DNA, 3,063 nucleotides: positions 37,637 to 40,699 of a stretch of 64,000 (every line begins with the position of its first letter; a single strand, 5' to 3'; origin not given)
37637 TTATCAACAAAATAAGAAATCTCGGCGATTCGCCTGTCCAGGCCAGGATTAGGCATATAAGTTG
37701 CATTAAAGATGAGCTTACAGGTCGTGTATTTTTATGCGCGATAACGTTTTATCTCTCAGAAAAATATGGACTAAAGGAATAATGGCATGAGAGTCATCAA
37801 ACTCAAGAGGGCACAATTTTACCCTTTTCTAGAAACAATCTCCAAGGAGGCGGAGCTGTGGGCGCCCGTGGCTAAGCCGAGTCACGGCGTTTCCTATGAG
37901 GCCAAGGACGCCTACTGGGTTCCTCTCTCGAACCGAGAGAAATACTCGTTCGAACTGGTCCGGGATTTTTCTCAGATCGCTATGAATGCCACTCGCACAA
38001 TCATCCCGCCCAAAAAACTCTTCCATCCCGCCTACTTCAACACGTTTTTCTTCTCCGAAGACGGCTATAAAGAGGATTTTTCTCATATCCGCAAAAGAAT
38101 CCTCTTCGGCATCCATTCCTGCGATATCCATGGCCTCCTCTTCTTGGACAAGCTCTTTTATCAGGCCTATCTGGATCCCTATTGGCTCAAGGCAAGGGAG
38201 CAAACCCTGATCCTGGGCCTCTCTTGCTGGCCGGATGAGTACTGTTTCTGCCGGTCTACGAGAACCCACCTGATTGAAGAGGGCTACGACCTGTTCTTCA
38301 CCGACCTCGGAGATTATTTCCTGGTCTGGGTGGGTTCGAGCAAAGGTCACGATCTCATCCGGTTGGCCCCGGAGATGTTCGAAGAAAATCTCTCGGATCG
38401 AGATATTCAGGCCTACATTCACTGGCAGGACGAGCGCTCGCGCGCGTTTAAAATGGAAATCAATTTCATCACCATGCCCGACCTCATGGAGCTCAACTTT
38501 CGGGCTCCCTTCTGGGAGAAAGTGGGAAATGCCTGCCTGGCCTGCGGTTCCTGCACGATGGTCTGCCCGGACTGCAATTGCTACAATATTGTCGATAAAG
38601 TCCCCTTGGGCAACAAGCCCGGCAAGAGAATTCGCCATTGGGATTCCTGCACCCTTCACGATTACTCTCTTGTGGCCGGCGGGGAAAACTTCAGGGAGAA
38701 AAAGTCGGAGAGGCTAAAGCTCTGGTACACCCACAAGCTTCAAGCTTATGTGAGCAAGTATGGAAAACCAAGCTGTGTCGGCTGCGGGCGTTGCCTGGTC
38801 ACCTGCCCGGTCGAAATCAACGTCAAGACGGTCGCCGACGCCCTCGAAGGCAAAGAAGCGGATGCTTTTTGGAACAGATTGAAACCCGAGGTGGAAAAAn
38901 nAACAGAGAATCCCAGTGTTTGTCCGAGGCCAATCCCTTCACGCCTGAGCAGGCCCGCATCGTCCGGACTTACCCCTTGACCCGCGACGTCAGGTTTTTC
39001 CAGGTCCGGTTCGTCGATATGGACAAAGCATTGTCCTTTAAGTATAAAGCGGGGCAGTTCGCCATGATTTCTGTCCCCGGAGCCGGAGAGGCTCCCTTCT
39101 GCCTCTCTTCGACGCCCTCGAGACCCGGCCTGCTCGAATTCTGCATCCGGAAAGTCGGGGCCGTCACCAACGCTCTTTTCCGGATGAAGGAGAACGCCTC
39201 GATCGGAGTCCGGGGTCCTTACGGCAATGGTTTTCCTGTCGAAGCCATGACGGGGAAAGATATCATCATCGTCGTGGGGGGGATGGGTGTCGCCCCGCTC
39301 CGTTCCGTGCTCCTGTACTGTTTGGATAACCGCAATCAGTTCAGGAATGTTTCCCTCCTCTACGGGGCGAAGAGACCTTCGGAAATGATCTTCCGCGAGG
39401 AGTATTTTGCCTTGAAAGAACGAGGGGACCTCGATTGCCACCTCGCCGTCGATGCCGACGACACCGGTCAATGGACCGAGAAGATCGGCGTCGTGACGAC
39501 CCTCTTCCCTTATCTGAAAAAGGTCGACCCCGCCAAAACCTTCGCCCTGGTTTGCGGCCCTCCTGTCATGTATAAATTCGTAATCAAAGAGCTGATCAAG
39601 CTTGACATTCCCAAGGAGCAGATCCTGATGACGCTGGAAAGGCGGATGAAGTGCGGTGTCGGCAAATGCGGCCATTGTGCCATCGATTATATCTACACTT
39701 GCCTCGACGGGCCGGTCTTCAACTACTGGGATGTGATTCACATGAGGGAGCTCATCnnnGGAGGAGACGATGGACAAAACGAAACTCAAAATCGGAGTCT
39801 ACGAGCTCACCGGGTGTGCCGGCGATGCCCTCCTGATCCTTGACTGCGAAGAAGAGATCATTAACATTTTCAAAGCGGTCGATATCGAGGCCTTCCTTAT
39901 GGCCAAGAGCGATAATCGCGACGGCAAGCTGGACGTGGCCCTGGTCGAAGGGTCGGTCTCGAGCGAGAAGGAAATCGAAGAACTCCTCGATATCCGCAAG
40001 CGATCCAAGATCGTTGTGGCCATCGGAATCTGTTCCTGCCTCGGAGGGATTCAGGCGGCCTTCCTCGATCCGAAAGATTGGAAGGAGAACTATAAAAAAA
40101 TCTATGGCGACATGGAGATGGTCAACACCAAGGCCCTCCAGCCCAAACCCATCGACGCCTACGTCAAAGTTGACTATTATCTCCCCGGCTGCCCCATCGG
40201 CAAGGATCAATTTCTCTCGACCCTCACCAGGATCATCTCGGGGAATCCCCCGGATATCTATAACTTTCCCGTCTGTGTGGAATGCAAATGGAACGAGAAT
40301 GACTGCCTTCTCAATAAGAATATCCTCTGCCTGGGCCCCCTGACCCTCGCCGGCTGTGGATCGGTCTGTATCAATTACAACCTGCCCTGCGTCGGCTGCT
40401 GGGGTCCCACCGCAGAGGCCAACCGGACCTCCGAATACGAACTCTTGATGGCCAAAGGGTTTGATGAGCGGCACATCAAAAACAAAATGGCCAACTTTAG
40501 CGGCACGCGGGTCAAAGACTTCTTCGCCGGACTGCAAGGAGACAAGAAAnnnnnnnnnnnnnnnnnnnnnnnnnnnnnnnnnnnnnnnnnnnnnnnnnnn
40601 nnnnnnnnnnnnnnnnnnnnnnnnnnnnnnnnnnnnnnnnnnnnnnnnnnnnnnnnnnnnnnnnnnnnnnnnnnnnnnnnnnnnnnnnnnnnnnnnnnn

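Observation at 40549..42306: [NiFe]-hydrogenase large subunit fused in frame to its own maturation endopeptidase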

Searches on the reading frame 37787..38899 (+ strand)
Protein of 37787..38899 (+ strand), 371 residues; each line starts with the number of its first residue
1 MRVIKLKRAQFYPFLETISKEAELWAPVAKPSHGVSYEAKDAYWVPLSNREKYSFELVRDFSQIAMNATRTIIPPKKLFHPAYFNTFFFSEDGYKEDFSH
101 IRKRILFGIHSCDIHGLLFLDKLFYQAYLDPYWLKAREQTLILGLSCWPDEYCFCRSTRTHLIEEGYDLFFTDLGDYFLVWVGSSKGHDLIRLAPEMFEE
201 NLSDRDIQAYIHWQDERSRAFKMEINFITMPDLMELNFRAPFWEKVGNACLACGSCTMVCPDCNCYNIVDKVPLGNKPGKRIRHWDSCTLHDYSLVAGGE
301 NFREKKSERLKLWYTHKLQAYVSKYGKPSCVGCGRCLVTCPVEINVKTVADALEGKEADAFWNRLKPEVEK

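Call 3: search_protein_families(library=pfam, proteins=[window:37787-38899:+], max_evalue=0.01)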
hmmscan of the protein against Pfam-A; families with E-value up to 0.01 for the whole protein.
window:37787-38899:+ (371 aa): 13 families
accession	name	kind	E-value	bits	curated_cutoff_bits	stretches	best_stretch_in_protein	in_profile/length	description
PF17179.9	Fer4_22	-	4.9e-32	111.1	27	1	250-344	2-95/95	4Fe-4S dicluster domain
PF13187.11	Fer4_9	-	2.5e-06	27.8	27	0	330-346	2-18/52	4Fe-4S dicluster domain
PF13237.11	Fer4_10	-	8.1e-06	26.1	25.5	1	328-345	7-22/53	4Fe-4S dicluster domain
PF13534.11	Fer4_17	-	1.7e-05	25.7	22.2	0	244-262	40-58/61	4Fe-4S dicluster domain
PF13183.11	Fer4_8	-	3.3e-05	24.8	27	1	248-344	3-68/68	4Fe-4S dicluster domain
PF12797.12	Fer4_2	-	3.9e-05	23.8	24.5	0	329-342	9-22/22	4Fe-4S binding domain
PF14697.11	Fer4_21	-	4.9e-05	23.8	35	0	325-343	36-54/59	4Fe-4S dicluster domain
PF13746.11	Fer4_18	-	0.00063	20.4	27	0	305-347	36-78/114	4Fe-4S dicluster domain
PF00037.32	Fer4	-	0.00087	19.5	21.1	0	330-343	8-21/24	4Fe-4S binding domain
PF25160.1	LdpA_Fe-S-bd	-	0.0012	19.1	27.6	1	329-343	27-41/49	LdpA Fe-S cluster-binding domain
PF12837.12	Fer4_6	-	0.0017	18.7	25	1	329-343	8-22/24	4Fe-4S binding domain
PF13484.11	Fer4_16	-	0.0021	19.3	30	0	330-346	2-18/66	4Fe-4S double cluster binding domain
PF12838.12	Fer4_7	-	0.003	18.4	27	0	330-343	2-15/52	4Fe-4S dicluster domain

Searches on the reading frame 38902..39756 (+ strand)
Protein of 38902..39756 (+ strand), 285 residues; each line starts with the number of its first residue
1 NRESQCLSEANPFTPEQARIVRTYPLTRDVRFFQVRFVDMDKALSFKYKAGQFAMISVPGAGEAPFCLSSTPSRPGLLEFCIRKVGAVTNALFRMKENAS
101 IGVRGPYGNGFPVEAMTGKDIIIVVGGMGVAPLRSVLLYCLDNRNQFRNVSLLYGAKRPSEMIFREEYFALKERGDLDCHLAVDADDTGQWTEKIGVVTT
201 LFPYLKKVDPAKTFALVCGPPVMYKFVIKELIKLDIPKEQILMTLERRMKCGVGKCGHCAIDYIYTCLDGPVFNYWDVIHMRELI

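Call 3: search_protein_families(library=pfam, proteins=[window:38902-39756:+], max_evalue=0.01)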
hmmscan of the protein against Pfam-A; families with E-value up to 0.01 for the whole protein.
window:38902-39756:+ (285 aa): 4 families
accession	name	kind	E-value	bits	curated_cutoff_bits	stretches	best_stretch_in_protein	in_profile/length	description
PF00175.26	NAD_binding_1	-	2.4e-14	54.3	22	1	124-227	2-107/109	Oxidoreductase NAD-binding domain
PF10418.14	DHODB_Fe-S_bind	-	1.2e-11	44.5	23.9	1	246-278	1-40/41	Iron-sulfur cluster binding domain of dihydroorotate dehydrogenase B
PF00970.30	FAD_binding_6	-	1.4e-06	29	21.1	1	20-109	4-96/99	Oxidoreductase FAD-binding domain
PF08022.18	FAD_binding_8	-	0.0058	17.1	22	0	38-95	19-81/109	FAD-binding domain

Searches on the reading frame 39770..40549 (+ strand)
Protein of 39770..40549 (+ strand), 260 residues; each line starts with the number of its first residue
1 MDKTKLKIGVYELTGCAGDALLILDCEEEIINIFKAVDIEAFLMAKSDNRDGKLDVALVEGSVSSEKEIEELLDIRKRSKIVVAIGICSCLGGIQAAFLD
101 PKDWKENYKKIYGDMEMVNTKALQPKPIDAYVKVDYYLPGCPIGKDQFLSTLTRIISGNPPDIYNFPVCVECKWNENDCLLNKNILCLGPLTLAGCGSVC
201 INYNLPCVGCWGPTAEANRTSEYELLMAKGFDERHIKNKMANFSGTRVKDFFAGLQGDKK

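Call 3: search_protein_families(library=pfam, proteins=[window:39770-40549:+], max_evalue=0.01)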
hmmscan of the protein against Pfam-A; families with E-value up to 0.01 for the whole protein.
window:39770-40549:+ (260 aa): 1 family
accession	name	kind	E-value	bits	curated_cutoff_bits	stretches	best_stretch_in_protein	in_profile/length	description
PF01058.29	Oxidored_q6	-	3.2e-24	85.5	27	1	16-154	1-127/128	NADH ubiquinone oxidoreductase, 20 Kd subunit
